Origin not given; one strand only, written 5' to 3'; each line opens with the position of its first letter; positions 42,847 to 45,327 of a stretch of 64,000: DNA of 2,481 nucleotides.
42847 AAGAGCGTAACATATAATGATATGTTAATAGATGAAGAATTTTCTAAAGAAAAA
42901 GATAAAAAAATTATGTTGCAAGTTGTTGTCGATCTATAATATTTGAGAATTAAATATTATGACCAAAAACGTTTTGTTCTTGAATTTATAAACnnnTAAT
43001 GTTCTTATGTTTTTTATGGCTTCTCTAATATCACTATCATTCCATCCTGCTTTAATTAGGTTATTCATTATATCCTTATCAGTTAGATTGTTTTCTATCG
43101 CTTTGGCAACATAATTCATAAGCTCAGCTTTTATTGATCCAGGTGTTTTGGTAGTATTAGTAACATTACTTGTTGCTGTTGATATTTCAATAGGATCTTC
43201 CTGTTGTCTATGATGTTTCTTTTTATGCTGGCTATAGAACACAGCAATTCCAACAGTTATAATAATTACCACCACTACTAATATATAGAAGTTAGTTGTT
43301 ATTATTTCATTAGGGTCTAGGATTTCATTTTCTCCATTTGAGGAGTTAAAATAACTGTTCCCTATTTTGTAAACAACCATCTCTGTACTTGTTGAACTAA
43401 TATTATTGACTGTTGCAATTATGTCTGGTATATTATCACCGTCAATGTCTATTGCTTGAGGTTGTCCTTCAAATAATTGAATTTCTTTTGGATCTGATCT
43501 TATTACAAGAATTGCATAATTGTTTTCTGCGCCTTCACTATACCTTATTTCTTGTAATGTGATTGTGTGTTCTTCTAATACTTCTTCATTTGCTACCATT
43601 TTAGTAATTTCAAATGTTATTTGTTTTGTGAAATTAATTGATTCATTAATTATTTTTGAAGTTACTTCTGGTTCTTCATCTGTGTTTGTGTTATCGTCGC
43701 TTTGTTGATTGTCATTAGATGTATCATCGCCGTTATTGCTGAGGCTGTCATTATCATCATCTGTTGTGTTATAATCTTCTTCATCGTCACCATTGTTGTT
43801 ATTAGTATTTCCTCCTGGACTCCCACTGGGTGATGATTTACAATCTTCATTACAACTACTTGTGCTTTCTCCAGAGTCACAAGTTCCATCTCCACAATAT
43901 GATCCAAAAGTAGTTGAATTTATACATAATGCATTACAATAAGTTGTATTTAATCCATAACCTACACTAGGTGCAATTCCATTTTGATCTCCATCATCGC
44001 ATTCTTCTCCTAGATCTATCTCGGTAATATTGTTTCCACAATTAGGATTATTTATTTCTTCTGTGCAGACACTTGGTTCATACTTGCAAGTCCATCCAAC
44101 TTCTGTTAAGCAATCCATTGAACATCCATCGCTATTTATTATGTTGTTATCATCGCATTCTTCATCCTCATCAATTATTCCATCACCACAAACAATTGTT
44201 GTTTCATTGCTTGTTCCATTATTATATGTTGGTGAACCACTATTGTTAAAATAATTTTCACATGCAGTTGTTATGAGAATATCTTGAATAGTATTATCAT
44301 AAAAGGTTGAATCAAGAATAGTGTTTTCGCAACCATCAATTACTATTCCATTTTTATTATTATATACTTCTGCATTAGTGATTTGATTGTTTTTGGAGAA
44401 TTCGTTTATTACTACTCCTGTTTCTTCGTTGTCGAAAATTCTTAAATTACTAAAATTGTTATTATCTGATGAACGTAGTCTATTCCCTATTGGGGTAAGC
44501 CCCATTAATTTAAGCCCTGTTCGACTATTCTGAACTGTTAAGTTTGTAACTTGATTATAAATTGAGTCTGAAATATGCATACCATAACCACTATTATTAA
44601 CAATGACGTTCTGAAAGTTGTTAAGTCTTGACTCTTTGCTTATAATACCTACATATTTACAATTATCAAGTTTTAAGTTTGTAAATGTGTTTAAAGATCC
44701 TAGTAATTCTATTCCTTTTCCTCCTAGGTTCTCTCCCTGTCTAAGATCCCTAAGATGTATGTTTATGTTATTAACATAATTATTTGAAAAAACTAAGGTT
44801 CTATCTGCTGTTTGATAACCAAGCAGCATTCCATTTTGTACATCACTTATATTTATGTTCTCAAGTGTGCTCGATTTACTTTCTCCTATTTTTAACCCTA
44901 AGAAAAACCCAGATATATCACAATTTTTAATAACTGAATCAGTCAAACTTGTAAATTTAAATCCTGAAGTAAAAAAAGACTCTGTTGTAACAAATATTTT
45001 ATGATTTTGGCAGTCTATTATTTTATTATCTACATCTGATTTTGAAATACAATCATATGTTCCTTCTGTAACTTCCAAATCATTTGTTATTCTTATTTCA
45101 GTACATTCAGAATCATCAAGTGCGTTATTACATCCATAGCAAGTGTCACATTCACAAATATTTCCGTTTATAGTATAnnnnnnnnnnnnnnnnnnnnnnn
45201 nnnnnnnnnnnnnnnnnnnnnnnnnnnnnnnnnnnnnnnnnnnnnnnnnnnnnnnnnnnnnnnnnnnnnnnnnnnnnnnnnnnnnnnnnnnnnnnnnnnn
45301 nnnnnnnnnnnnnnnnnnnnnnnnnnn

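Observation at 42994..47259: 1421-aa surface protein built from three tandem 320-aa beta-helix modules, Cys-rich repeats, an N/D-rich spacer and a TM-anchored tail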

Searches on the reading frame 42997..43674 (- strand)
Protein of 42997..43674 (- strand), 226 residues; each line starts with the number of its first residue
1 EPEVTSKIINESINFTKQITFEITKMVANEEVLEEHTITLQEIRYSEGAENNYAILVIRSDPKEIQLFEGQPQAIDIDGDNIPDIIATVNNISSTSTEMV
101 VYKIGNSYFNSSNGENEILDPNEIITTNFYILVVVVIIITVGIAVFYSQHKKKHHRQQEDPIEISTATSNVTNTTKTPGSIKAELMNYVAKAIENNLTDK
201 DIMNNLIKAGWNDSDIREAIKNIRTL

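Call 36: find_homologous_proteins(query=window:42997-43674:-, max_evalue=0.01)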
Query window:42997-43674:- (226 aa): 1 proteins with E <= 0.01 among 255 candidates.
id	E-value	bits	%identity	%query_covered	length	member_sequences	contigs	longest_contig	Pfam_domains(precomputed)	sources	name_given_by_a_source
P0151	1.4e-64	236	57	98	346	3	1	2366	-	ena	-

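Call 38: find_encoding_contigs(protein=P0151, flank=5000)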
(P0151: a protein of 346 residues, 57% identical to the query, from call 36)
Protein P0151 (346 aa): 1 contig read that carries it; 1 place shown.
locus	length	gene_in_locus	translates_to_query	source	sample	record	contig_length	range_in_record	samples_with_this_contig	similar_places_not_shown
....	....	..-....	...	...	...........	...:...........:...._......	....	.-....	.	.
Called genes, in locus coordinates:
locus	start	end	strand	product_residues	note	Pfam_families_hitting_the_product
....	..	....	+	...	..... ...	-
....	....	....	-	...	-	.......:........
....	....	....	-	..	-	-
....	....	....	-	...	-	?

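Call 64: search_protein_families(library=phrogs, proteins=[window:42997-43674:-], max_evalue=0.01)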
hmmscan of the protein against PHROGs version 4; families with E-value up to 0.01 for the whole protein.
window:42997-43674:- (226 aa): 0 families

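Call 77: list_cluster_members(proteins=[P0151])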
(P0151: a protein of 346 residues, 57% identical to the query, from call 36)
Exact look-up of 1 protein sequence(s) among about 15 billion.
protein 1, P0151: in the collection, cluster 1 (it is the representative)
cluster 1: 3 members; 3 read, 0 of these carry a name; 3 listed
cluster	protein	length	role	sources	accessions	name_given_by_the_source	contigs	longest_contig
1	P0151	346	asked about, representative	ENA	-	-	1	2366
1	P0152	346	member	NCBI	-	-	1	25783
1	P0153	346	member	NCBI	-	-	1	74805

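Call 78: find_encoding_contigs(protein=P0153, flank=10000, max_places=3)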
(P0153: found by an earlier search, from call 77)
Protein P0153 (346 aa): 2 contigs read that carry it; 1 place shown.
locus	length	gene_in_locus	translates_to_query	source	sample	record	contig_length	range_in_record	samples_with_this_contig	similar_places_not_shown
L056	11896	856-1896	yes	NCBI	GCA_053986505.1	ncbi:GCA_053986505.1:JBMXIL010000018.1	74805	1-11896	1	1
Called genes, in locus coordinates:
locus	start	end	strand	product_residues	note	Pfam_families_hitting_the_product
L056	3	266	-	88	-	?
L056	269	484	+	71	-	-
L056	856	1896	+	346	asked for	-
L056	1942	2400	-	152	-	PF01951:Archease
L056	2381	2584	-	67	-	-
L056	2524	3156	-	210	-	PF05148:Methyltransf_8 (weak), PF01209:Ubie_methyltran, PF13489:Methyltransf_23, PF13847:Methyltransf_31, PF08241:Methyltransf_11, PF08242:Methyltransf_12, PF13649:Methyltransf_25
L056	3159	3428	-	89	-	-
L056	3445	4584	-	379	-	PF13353:Fer4_12 (weak), PF04055:Radical_SAM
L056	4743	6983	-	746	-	-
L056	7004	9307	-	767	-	PF00437:T2SSE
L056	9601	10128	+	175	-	PF01027:Bax1-I (weak)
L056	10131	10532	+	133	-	-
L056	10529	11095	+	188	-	PF23023:Anti-Pycsar_Apyc1 (weak), PF00753:Lactamase_B, PF19583:ODP, PF12706:Lactamase_B_2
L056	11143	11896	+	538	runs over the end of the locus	PF00118:Cpn60_TCP1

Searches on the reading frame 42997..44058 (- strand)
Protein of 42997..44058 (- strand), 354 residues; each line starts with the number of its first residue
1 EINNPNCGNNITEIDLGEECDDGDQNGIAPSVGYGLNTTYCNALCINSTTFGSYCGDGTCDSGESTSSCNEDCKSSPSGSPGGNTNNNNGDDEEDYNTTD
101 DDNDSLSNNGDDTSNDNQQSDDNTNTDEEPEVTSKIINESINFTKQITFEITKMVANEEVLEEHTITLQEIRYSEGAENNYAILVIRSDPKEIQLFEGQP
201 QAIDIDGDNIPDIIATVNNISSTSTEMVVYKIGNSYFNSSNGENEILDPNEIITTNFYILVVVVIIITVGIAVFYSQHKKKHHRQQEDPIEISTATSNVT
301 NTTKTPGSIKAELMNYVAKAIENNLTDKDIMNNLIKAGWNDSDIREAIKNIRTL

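Call 41: find_related_loci(query=A4, collection=metagenome_contigs, flank=8000)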
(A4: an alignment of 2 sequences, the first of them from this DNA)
Query A4 (354 aa) in metagenome_contigs; peptide patterns used: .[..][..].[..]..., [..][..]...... (x = any residue, [..] = any of these).
365 stretches matched a pattern; 8 encode a relative of the query (tblastn E <= 1e-3); 8 distinct loci.
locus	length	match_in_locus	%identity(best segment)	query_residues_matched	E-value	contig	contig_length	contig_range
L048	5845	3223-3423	50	7-72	3e-10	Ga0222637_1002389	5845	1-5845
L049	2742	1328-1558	49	7-78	3e-10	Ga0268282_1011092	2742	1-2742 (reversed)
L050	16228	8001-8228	46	7-78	8e-10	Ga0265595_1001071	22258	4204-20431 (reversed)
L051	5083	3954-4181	46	7-78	1e-9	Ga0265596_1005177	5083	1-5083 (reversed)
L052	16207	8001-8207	44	7-73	5e-8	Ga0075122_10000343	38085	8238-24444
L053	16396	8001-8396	45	7-71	1e-7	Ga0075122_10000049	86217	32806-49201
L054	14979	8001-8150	45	4-59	5e-6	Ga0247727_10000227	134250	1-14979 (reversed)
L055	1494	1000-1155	41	7-72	9e-6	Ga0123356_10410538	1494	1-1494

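Call 50: predict_structure(alignment_id=A4)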
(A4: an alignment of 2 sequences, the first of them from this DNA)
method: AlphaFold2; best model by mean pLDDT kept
length: 354 residues; sequences in the alignment: 2
mean_pLDDT: 38.6   pTM: 0.22
mean pLDDT of the five models: 38.6, 37.8, 37.6, 37.3, 35.6
residues with pLDDT >= 90: 3; 70-90: 38; 50-70: 6; < 50: 307
segments of 3 or more residues with pLDDT < 50: 1-164, 166-308
pLDDT, mean of each block of 10 residues (from residue 1): 25 26 28 22 22 27 32 29 31 35 37 36 32 33 44 36 46 44 42 28 35 26 34 34 33 33 38 32 27 25 37 76 86 82 83 75
secondary structure, 60 per line:
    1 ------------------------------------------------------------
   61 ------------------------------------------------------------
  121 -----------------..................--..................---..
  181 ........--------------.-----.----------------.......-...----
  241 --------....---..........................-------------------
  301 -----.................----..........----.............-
elements in order: E138-155 E158-175 E179-188 E226-232 H249-252 H256-281 H306-322 H327-336 H341-353

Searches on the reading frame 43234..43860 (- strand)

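Call 16: search_protein_families(library=pfam, proteins=[window:43234-43860:-], max_evalue=0.1)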
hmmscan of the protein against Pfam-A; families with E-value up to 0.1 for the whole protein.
window:43234-43860:- (209 aa): 1 family
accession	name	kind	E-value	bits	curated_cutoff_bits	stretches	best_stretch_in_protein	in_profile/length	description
PF04901.18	RAMP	-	0.096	13.2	27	0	158-208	52-103/110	Receptor activity modifying family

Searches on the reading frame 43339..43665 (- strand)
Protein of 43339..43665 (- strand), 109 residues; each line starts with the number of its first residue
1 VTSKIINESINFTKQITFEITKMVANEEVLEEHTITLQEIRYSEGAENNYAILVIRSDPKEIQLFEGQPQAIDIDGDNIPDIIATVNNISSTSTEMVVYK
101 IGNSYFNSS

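Call 62: search_solved_structures(query=window:43339-43665:-, max_evalue=10)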
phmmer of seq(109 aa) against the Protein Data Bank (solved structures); distinct sequences matched with E-value up to 10: 3.
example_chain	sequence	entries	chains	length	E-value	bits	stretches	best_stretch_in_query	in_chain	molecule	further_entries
7smj_A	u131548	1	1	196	0.0015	21.7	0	65-103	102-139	AI-designed TIM-barrel F2N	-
7mcc_A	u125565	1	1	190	0.0023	21.1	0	65-103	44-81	AI-designed TIM-barrel F2C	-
7ye1_E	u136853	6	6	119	0.54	13.6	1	19-68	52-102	DNA-directed RNA polymerase subunit omega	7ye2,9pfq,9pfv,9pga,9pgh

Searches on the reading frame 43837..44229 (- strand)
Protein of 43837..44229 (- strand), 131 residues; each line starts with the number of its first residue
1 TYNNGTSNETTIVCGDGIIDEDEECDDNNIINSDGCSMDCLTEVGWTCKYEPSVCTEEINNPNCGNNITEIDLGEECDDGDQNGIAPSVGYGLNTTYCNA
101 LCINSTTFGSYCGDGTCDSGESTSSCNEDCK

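Call 54: search_protein_families(library=pfam, proteins=[window:43837-44229:-], max_evalue=1)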
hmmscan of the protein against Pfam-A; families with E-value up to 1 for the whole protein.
window:43837-44229:- (131 aa): 1 family
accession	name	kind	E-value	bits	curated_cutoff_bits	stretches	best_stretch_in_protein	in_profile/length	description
PF13948.11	DUF4215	-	1.1e-07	32.5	27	2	13-40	20-46/47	Domain of unknown function (DUF4215)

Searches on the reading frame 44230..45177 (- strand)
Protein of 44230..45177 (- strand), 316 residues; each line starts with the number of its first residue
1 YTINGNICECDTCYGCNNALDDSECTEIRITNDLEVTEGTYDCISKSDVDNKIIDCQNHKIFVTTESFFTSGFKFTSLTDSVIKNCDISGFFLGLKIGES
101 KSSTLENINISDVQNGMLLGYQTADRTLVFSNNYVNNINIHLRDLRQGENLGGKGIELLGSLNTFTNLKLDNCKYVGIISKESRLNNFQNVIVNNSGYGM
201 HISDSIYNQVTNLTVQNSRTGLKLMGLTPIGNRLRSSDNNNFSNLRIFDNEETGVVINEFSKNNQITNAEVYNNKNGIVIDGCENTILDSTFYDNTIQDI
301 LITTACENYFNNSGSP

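Call 54: search_protein_families(library=pfam, proteins=[window:44230-45177:-], max_evalue=1)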
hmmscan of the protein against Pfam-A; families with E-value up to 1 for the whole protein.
window:44230-45177:- (316 aa): 4 families
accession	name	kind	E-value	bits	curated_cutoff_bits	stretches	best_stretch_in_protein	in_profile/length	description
PF13229.12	Beta_helix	-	8.1e-19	68.2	25.9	2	155-312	2-155/158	Right handed beta helix region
PF05048.19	NosD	-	3.1e-10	40.3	23.6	3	141-224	55-133/212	Periplasmic copper-binding protein (NosD)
PF20585.4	Pectate_lyase_5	-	0.00017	22.2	24.3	1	17-109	11-118/126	Putative pectate lyase-like adhesive domain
PF02591.20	Zn_ribbon_9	-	0.069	13.7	29.1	0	12-32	1-21/33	C4-type zinc ribbon domain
